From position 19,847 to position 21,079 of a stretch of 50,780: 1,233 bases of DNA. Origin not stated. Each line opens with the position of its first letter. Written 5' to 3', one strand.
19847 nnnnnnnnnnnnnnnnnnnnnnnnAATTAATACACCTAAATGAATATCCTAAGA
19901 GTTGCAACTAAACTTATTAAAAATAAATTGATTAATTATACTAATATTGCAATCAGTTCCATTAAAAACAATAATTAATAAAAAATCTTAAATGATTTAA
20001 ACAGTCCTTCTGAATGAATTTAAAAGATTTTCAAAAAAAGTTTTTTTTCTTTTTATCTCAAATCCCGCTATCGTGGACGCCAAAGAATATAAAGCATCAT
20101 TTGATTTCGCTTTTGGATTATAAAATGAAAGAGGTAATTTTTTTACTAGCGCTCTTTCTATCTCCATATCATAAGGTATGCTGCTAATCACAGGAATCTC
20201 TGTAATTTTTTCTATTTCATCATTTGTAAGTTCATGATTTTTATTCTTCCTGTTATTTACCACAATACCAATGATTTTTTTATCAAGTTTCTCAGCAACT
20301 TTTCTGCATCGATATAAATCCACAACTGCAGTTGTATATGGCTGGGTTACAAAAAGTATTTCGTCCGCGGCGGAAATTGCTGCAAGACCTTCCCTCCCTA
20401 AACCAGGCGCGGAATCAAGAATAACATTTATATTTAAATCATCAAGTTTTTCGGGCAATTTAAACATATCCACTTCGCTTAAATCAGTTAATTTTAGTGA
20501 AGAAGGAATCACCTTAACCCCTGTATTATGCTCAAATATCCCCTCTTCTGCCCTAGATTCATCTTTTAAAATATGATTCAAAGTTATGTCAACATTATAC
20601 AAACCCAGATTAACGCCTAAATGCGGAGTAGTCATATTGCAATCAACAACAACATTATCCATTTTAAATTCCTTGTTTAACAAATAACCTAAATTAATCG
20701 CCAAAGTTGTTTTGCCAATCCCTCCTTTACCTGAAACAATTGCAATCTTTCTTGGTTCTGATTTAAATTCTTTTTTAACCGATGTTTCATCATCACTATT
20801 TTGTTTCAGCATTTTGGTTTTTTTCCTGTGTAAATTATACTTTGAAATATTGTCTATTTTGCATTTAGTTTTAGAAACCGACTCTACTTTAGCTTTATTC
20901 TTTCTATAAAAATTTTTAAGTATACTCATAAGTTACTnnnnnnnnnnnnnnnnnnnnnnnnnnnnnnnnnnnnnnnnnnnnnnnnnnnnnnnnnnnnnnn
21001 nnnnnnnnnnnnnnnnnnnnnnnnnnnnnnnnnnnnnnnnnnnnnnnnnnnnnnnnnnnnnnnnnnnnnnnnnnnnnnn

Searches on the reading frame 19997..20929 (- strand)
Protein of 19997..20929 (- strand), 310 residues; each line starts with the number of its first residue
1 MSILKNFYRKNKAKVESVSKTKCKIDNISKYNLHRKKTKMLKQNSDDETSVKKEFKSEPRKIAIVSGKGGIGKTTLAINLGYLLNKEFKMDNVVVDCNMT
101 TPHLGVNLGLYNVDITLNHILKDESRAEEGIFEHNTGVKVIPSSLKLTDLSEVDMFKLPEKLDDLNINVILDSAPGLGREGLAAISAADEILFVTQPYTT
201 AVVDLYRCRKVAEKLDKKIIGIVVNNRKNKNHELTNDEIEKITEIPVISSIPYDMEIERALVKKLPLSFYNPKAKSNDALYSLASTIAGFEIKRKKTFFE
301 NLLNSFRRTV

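Call 36: search_protein_families(library=pfam, proteins=[window:19997-20929:-])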
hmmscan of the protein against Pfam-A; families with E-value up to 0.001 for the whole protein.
window:19997-20929:- (310 aa): 5 families
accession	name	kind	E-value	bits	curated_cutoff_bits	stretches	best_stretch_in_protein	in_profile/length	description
PF01656.29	CbiA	-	9e-17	61.6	25.4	1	62-266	1-124/125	CobQ/CobB/MinD/ParA nucleotide binding domain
PF10609.15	ParA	-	2.9e-14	53.6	27.1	1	60-287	4-245/246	NUBPL iron-transfer P-loop NTPase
PF13614.12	AAA_31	-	1.3e-13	51.7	27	1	60-210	2-162/177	AAA domain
PF00142.24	Fer4_NifH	-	1.1e-07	32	25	1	209-288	166-245/271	4Fe-4S iron sulfur cluster binding proteins, NifH/frxC family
PF13500.12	AAA_26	-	9.5e-06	26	27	1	190-258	130-195/198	AAA domain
